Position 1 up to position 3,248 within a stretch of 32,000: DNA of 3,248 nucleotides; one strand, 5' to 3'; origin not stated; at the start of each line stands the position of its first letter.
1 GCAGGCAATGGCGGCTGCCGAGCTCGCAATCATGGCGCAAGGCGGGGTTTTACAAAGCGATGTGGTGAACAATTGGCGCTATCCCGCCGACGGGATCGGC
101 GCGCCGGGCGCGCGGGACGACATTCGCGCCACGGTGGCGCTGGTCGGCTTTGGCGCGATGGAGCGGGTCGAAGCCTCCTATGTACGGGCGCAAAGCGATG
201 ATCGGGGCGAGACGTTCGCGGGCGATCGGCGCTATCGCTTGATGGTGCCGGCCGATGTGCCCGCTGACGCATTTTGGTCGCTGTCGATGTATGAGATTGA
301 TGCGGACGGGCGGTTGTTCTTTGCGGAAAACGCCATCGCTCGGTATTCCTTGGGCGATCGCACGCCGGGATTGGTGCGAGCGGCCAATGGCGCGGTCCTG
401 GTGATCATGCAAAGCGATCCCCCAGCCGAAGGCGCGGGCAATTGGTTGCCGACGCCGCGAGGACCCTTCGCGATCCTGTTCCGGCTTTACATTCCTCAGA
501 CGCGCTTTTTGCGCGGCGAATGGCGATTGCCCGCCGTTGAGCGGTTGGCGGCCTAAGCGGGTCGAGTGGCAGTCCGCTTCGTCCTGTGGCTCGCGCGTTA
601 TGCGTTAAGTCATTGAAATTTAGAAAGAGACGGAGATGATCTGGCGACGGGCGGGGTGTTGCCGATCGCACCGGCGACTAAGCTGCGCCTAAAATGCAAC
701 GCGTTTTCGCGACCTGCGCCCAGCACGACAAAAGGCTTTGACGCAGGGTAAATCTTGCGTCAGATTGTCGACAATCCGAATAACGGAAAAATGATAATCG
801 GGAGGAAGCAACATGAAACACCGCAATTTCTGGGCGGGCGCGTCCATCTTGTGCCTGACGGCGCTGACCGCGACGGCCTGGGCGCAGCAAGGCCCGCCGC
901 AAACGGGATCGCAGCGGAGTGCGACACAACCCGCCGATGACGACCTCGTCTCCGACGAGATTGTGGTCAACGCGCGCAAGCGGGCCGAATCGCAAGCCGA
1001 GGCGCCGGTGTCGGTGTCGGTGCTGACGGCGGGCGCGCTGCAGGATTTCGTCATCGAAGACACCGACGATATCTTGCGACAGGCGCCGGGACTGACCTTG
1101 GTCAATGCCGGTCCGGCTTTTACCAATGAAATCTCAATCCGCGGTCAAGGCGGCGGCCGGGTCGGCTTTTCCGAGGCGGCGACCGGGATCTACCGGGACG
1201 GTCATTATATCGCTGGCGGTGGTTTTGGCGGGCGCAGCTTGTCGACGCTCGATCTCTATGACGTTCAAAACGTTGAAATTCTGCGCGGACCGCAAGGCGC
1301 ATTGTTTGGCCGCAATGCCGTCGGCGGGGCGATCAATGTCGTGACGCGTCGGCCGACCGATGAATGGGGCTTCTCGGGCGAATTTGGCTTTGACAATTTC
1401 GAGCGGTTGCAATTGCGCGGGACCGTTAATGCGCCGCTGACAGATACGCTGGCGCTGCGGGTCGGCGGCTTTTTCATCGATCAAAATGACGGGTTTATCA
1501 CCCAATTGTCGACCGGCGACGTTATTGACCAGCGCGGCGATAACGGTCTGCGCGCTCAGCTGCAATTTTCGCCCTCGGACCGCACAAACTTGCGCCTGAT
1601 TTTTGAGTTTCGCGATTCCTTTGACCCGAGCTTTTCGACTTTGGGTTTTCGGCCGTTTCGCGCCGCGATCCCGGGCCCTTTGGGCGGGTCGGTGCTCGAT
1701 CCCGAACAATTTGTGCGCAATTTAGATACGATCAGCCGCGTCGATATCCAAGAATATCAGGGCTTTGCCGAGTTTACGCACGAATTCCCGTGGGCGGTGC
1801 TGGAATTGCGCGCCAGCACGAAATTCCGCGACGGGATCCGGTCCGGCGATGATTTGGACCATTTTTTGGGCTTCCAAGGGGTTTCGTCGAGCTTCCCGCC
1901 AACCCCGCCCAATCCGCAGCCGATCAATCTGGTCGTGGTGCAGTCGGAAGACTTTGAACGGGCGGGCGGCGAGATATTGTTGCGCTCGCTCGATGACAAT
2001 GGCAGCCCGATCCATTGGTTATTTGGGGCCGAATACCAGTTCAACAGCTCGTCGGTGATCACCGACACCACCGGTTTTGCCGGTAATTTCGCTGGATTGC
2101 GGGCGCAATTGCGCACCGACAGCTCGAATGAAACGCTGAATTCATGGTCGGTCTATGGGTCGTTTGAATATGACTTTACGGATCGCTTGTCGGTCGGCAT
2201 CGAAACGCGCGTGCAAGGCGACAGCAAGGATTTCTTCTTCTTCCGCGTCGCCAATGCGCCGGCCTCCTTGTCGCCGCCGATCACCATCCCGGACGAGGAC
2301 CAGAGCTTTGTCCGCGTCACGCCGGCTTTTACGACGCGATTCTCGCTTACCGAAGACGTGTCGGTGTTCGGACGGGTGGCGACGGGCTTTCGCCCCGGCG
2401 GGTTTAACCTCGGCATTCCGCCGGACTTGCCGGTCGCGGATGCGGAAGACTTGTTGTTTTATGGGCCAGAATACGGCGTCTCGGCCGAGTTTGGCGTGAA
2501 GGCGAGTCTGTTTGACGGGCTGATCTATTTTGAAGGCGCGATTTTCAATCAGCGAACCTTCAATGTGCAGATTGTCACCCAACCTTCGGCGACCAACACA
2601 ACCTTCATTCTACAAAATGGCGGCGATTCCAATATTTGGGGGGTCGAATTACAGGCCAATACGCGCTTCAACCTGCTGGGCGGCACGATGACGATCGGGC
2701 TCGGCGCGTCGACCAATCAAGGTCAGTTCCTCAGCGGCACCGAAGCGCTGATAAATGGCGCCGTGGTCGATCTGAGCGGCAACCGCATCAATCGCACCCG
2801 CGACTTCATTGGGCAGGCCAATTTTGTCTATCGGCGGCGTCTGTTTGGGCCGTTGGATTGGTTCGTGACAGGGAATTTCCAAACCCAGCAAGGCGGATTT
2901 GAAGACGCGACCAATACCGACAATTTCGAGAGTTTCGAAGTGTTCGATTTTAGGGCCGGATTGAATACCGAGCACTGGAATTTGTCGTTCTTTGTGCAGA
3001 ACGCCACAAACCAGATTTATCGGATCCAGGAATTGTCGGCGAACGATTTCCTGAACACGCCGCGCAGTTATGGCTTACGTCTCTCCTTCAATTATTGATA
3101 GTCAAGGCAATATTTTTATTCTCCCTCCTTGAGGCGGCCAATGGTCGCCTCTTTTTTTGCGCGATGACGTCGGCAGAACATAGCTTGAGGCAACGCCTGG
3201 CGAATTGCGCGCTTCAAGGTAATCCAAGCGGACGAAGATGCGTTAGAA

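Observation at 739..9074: Candidate GntR-controlled uptake plus exported-hydrolase module: a TonB-dependent receptor and a five-gene operon share an identical operator-like palindrome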

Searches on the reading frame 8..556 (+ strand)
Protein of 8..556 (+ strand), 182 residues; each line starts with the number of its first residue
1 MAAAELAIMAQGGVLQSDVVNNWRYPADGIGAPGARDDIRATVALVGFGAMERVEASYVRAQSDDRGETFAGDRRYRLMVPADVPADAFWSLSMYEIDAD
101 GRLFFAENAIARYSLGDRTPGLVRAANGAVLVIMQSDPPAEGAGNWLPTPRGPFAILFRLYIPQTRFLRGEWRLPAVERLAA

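Call 8: search_protein_families(library=pfam, proteins=[window:8-556:+], max_evalue=0.01)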
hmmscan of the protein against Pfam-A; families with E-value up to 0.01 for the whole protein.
window:8-556:+ (182 aa): 1 family
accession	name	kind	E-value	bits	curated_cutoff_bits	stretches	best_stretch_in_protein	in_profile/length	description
PF06742.16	DUF1214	-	2.5e-28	99.2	25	1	55-164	1-111/112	Protein of unknown function (DUF1214)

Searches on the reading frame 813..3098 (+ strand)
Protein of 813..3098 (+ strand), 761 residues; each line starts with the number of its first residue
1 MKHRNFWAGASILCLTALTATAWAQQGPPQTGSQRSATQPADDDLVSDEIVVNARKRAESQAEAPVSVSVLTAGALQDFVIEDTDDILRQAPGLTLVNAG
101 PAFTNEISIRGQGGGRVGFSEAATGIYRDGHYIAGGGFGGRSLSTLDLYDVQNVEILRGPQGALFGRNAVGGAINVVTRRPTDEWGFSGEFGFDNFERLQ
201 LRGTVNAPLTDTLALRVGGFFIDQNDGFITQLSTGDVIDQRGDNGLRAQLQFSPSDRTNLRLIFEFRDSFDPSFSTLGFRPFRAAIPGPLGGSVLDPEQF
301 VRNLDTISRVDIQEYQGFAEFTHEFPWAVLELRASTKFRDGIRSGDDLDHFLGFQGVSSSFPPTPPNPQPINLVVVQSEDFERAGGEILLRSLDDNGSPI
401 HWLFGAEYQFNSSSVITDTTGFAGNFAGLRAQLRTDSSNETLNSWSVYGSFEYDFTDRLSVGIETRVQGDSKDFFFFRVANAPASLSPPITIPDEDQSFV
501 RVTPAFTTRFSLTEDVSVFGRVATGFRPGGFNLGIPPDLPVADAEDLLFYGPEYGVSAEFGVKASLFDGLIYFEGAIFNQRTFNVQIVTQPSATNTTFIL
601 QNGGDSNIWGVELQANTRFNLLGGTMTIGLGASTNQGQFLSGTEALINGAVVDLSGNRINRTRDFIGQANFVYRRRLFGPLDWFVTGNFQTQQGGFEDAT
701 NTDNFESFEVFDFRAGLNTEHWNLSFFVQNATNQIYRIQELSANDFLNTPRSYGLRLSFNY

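Call 8: search_protein_families(library=pfam, proteins=[window:813-3098:+], max_evalue=0.01)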
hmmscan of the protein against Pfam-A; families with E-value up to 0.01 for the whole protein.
window:813-3098:+ (761 aa): 2 families
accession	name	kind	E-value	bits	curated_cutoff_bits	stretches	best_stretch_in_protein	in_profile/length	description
PF00593.30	TonB_dep_Rec_b-barrel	-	8.4e-30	105.4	27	1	253-730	8-435/436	TonB dependent receptor-like, beta-barrel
PF07715.20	Plug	-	4.3e-22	79.1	23.9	1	61-173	2-107/107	TonB-dependent Receptor Plug Domain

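Call 21: search_protein_families(library=ncbifam, proteins=[window:813-3098:+], max_evalue=0.001)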
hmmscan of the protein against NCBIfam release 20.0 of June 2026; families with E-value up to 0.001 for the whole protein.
window:813-3098:+ (761 aa): 29 families (the best 25 are shown)
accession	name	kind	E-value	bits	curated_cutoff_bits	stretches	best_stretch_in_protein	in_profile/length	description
TIGR01783.1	TonB-siderophor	subfamily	7.8e-38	130.5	223.5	2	64-273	2-197/649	TonB-dependent siderophore receptor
NF010010.0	PRK13483.1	equivalog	1.3e-17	63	927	1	38-186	24-170/660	ligand-gated channel protein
NF010651.0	PRK14050.1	equivalog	9.4e-17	60.4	884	1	36-325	53-323/730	TonB-dependent siderophore receptor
TIGR01785.1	TonB-hemin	subfamily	2.5e-15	56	316.85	1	48-183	2-133/677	TonB-dependent heme/hemoglobin receptor family protein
NF010011.0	PRK13484.1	equivalog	4e-15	55.1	1197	1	42-192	25-171/682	IreA family TonB-dependent siderophore receptor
TIGR01786.1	TonB-hemlactrns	subfamily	1.2e-14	53.6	323.75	1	48-183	1-138/719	TonB-dependent hemoglobin/transferrin/lactoferrin family receptor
TIGR01779.1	TonB-B12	equivalog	5.5e-14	51.6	599.7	1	46-237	27-211/614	TonB-dependent vitamin B12 receptor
NF010038.0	PRK13513.1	equivalog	1.1e-12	47.3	942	1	34-188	22-174/659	ligand-gated channel protein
NF041535.1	TonB_rec_PqqU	equivalog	1.3e-12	46.9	1200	1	51-180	2-131/676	TonB-dependent receptor PqqU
NF053590.1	TonB_dep_TOL0244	equivalog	2.5e-12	46.2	645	1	51-251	15-211/604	TOL_0244 family TonB-dependent receptor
NF010048.1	PRK13524.1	subfamily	9.9e-12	44.1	493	1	151-218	148-221/744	FepA family TonB-dependent siderophore receptor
NF007478.2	PRK10064.1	equivalog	1.2e-11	43.6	745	1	46-186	29-165/663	catecholate siderophore receptor CirA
NF007926.1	PRK10641.1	equivalog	2.9e-11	42.7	836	1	44-230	24-202/617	TonB-dependent vitamin B12 receptor BtuB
NF010012.0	PRK13486.1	equivalog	2.3e-10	39.5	924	1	48-194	26-173/696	TonB-dependent receptor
NF007465.0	PRK10044.1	equivalog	2.5e-10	39.2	803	1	56-184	71-192/726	ferrichrome porin FhuA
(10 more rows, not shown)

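Call 48: find_encoding_contigs(protein=window:813-3098:+, flank=10000, max_places=3)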
Protein window:813-3098:+ (761 aa): 24 contigs read that carry it; 3 places shown.
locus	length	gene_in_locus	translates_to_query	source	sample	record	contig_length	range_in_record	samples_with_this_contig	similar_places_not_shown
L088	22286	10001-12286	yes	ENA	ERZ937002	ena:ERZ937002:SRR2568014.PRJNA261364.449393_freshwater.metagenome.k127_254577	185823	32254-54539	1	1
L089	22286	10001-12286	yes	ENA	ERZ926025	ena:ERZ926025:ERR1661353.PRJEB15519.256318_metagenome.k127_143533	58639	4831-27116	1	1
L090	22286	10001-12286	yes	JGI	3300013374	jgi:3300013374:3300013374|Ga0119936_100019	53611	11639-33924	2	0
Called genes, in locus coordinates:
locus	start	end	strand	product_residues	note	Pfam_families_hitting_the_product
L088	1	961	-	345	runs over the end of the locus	-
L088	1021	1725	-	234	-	PF02602:HEM4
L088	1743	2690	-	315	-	PF01379:Porphobil_deam, PF03900:Porphobil_deamC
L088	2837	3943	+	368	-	PF00814:TsaD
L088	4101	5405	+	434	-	PF03721:UDPG_MGDP_dh_N, PF00984:UDPG_MGDP_dh, PF03720:UDPG_MGDP_dh_C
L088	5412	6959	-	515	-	PF00135:COesterase, PF20434:BD-FAE (faint), PF07859:Abhydrolase_3 (weak), PF00135:COesterase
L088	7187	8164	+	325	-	-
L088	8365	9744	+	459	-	PF06863:DUF1254, PF06742:DUF1214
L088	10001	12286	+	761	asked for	PF07715:Plug, PF00593:TonB_dep_Rec_b-barrel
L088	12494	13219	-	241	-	PF00392:GntR, PF07729:FCD (weak)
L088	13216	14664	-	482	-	PF13360:PQQ_2 (faint)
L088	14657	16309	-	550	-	PF09423:PhoD (faint)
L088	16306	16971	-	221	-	PF01323:DSBA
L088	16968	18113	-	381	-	PF03403:PAF-AH_p_II (faint)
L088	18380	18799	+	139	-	PF00011:HSP20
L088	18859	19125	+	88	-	PF06620:DUF1150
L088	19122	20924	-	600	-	PF03235:GmrSD_N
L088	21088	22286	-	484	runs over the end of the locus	PF00072:Response_reg, PF18024:HTH_50 (faint), PF00158:Sigma54_activat, PF14532:Sigma54_activ_2, PF07728:AAA_5, PF25601:AAA_lid_14, PF02954:HTH_8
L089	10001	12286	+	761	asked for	PF07715:Plug, PF00593:TonB_dep_Rec_b-barrel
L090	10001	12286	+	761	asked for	PF07715:Plug, PF00593:TonB_dep_Rec_b-barrel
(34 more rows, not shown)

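Call 50: search_protein_families(library=pfam, proteins=[L088:7187-8164:+, L088:5412-6959:-], max_evalue=0.1)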
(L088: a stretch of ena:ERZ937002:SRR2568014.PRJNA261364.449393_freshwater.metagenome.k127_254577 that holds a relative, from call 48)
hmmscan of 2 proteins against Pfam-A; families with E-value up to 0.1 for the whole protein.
L088:7187-8164:+ (325 aa): 0 families

L088:5412-6959:- (515 aa): 4 families
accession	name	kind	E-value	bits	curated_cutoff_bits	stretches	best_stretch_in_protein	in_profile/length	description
PF00135.34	COesterase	-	5.3e-107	359.3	27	2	24-341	2-328/515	Carboxylesterase family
PF20434.5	BD-FAE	-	1.1e-08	35.3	26.8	2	106-158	1-58/215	BD-FAE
PF07859.19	Abhydrolase_3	-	9.2e-08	32.5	25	1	183-232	49-98/210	alpha/beta hydrolase fold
PF00326.27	Peptidase_S9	-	0.0015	18.5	22.6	1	143-240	10-97/213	Prolyl oligopeptidase family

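Call 78: search_solved_structures(query=L088:8365-9744:+, max_evalue=0.01)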
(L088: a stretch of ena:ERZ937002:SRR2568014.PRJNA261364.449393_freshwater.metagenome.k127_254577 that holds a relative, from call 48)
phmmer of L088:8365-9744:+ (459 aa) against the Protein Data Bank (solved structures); distinct sequences matched with E-value up to 0.01: 3.
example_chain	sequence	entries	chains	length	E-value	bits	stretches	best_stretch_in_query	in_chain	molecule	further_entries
3u07_A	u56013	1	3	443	2.7e-20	75.8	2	314-455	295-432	uncharacterized protein VPA0106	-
2p3y_A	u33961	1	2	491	2e-10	43.3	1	335-455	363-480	Hypothetical protein VPA0735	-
3vb9_A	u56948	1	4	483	2.1e-10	43.2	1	335-455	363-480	Uncharacterized protein VPA0735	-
